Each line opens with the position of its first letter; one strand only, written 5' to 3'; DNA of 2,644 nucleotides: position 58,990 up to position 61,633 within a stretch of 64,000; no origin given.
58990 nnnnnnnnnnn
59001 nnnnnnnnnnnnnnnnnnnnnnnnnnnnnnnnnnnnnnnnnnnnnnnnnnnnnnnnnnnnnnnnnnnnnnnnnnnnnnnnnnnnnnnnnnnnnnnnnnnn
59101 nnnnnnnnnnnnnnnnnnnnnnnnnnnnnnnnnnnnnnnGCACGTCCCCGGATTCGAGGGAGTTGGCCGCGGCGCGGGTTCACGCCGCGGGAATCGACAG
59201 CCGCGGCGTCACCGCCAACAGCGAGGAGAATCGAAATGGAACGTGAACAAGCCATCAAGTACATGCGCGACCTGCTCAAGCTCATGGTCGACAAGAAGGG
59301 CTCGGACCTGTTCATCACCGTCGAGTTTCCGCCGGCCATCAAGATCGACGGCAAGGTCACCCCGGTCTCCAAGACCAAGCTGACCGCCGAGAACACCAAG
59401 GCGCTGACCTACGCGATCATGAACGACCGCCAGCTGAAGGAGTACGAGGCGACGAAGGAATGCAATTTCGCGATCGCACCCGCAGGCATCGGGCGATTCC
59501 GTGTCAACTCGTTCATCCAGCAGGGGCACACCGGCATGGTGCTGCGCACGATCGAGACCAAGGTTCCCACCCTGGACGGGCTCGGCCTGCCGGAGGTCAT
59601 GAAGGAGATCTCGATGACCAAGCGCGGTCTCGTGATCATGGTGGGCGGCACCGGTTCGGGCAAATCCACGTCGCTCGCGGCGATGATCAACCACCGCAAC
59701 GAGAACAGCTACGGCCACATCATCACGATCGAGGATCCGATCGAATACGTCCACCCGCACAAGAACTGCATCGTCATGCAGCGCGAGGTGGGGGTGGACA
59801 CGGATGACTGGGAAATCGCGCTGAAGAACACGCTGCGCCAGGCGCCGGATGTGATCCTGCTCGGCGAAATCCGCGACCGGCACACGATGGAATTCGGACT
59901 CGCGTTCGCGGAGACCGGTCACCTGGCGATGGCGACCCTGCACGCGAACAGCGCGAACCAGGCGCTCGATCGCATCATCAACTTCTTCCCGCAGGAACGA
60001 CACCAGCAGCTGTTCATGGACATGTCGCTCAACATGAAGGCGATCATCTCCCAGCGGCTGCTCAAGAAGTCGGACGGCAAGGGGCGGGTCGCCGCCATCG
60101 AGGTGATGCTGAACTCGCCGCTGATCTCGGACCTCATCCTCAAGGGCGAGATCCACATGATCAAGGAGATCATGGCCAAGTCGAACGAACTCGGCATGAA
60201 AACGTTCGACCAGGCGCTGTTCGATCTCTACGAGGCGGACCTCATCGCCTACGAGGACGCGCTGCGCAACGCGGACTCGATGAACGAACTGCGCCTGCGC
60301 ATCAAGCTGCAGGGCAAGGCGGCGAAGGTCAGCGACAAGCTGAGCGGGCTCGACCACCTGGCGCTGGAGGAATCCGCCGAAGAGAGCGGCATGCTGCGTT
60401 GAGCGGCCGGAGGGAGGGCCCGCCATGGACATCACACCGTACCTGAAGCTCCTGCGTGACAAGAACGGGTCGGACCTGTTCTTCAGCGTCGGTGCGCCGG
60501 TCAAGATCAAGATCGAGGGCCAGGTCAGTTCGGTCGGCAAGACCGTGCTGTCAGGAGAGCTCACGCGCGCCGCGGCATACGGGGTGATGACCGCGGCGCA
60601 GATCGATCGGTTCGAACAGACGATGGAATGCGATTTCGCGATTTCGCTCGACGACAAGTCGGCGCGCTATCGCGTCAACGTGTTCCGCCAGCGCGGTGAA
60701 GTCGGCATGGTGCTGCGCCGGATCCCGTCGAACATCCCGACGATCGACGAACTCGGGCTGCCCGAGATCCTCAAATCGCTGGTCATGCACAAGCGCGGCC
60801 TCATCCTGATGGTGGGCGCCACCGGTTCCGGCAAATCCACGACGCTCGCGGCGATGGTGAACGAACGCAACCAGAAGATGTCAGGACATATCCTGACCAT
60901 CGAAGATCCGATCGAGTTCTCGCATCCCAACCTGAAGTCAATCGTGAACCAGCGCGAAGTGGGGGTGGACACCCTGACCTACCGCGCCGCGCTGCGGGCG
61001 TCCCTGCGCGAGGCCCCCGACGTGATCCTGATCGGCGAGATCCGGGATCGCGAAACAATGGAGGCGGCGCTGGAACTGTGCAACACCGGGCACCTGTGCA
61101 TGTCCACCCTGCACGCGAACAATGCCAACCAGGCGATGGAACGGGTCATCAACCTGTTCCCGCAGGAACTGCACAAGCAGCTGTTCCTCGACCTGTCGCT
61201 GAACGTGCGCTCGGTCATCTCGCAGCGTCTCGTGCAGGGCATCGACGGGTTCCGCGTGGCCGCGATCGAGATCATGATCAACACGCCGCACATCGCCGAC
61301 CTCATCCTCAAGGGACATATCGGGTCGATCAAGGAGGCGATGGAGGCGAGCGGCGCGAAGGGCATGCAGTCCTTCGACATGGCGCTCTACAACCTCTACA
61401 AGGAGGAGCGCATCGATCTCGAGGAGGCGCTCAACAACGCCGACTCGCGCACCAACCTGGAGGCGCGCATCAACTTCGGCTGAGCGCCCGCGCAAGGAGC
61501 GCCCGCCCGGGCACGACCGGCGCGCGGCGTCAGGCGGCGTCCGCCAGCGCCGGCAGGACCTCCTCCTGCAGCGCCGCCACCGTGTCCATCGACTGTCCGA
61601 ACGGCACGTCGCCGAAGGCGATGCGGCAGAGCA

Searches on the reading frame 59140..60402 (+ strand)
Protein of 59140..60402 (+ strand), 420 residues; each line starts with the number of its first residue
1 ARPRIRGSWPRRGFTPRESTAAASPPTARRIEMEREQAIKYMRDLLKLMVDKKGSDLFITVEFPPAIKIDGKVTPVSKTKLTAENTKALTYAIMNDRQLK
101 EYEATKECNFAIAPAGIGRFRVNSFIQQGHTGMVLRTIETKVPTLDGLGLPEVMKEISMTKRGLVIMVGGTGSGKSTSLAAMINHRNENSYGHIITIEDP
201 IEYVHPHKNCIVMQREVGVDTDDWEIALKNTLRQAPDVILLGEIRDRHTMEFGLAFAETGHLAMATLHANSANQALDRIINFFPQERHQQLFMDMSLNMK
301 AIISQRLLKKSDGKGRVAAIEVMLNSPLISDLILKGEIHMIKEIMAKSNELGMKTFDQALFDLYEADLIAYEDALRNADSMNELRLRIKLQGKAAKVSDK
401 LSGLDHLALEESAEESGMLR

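Call 78: search_protein_families(library=pfam, proteins=[window:59140-60402:+], max_evalue=0.0001)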
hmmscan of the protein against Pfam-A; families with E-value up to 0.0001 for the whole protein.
window:59140-60402:+ (420 aa): 1 family
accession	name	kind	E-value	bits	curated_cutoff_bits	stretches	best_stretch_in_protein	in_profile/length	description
PF00437.27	T2SSE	-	7.7e-41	140.4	24.9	1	39-317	9-287/370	Type II/IV secretion system protein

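Call 79: search_protein_families(library=ncbifam, proteins=[window:59140-60402:+], max_evalue=1e-10)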
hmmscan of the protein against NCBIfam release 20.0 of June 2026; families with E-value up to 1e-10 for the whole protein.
window:59140-60402:+ (420 aa): 15 families
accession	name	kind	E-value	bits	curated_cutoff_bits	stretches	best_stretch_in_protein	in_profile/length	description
TIGR01420.1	pilT_fam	subfamily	2.3e-135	451.3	319.1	1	42-383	2-343/343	PilT/PilU family type 4a pilus ATPase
TIGR02525.1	plasmid_TraJ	equivalog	9e-41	140.1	368.3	1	131-370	118-359/372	plasmid transfer ATPase TraJ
TIGR02524.1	dot_icm_DotB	equivalog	6.9e-34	117.6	463.3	1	40-342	4-318/358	Dot/Icm type IV secretion system ATPase DotB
NF041000.1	ATPase_ComGA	equivalog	2e-33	115.5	300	1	121-309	83-266/267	competence type IV pilus ATPase ComGA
NF007755.0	PRK10436.1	equivalog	2.3e-33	115.6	617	1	27-316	74-363/465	type II secretion system protein GspE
TIGR02538.1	type_IV_pilB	equivalog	5.9e-31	107.7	675.65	1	159-283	313-433/564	type IV-A pilus assembly ATPase PilB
TIGR02533.1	type_II_gspE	equivalog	3.4e-30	105.2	630.25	1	145-310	222-381/486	type II secretion system ATPase GspE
NF053534.1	T4PilAsmATPsTfpB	equivalog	5.4e-25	87.8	850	1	155-309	329-473/584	type IV pilus assembly ATPase TfpB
TIGR02788.1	VirB11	equivalog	2.2e-20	72.9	249.95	1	157-286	139-269/308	P-type DNA transfer ATPase VirB11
TIGR02782.1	TrbB_P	equivalog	2.3e-19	69.8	304.55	1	156-291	131-263/303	P-type conjugative transfer ATPase TrbB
NF010469.0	PRK13894.1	subfamily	4.1e-17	62.5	508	1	153-282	141-267/320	conjugal transfer ATPase TrbB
NF058587.1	archaellum_moto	equivalog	5.8e-16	58.3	550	1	164-313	277-423/527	archaellum flagellar ATPase motor FlaI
NF010407.0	PRK13833.1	subfamily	2e-14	53.7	499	1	159-290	141-269/323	conjugal transfer protein TrbB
TIGR03819.1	heli_sec_ATPase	hypoth_equivalog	2.8e-14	53.1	373.15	1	151-276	168-294/340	TadA family conjugal transfer-associated ATPase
NF010425.0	PRK13851.1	equivalog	5.6e-12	45.2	461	1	158-281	158-282/344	type IV secretion system protein VirB11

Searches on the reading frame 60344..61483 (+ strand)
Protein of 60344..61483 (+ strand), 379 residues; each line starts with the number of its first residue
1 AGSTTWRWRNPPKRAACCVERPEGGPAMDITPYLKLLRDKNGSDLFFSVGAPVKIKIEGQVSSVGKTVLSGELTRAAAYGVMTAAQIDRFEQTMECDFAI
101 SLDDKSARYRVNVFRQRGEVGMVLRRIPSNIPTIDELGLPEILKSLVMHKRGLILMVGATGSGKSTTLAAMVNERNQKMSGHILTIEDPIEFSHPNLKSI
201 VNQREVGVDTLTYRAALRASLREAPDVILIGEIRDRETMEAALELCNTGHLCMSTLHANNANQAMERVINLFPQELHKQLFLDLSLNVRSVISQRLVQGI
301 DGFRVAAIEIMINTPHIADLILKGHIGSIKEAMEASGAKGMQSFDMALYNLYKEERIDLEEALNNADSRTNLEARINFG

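Call 78: search_protein_families(library=pfam, proteins=[window:60344-61483:+], max_evalue=0.0001)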
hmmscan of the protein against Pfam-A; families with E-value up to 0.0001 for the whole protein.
window:60344-61483:+ (379 aa): 2 families
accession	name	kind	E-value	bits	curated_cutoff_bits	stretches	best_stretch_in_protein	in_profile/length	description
PF00437.27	T2SSE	-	4.5e-44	151.1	24.9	1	52-299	37-280/370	Type II/IV secretion system protein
PF06414.18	Zeta_toxin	-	9.5e-05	22.4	22.3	0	153-207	18-71/199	Zeta toxin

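Call 79: search_protein_families(library=ncbifam, proteins=[window:60344-61483:+], max_evalue=1e-10)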
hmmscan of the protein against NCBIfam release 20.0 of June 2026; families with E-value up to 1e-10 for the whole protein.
window:60344-61483:+ (379 aa): 17 families
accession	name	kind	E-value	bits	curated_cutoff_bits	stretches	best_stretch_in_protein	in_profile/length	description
TIGR01420.1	pilT_fam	subfamily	3.8e-125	417.6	319.1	1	31-370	3-342/343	PilT/PilU family type 4a pilus ATPase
TIGR02525.1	plasmid_TraJ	equivalog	4.7e-47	160.7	368.3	1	116-363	114-364/372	plasmid transfer ATPase TraJ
TIGR02524.1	dot_icm_DotB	equivalog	1.2e-39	136.5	463.3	1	38-334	14-322/358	Dot/Icm type IV secretion system ATPase DotB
NF041000.1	ATPase_ComGA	equivalog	1.9e-39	135.3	300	1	99-298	72-266/267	competence type IV pilus ATPase ComGA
TIGR02533.1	type_II_gspE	equivalog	1.3e-36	126.3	630.25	1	141-300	233-382/486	type II secretion system ATPase GspE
NF007755.0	PRK10436.1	equivalog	1e-35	123.3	617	1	52-298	114-356/465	type II secretion system protein GspE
TIGR02538.1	type_IV_pilB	equivalog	4.5e-34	118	675.65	1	104-271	263-432/564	type IV-A pilus assembly ATPase PilB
NF053534.1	T4PilAsmATPsTfpB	equivalog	3.6e-29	101.6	850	1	144-299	329-474/584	type IV pilus assembly ATPase TfpB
TIGR02788.1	VirB11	equivalog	7.4e-21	74.5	249.95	1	141-274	135-268/308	P-type DNA transfer ATPase VirB11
TIGR02782.1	TrbB_P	equivalog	7.7e-18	64.8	304.55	1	142-272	128-256/303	P-type conjugative transfer ATPase TrbB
TIGR03819.1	heli_sec_ATPase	hypoth_equivalog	8.5e-18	64.6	373.15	1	140-268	168-297/340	TadA family conjugal transfer-associated ATPase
NF058587.1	archaellum_moto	equivalog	8.9e-17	61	550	1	148-268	272-393/527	archaellum flagellar ATPase motor FlaI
NF010469.0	PRK13894.1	subfamily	2e-16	60.2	508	1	141-272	140-268/320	conjugal transfer ATPase TrbB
NF010425.0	PRK13851.1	equivalog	1.1e-14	54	461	1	132-272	144-284/344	type IV secretion system protein VirB11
NF010475.0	PRK13900.1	equivalog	2.2e-12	46.7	389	1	140-268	150-279/333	type IV secretion system ATPase VirB11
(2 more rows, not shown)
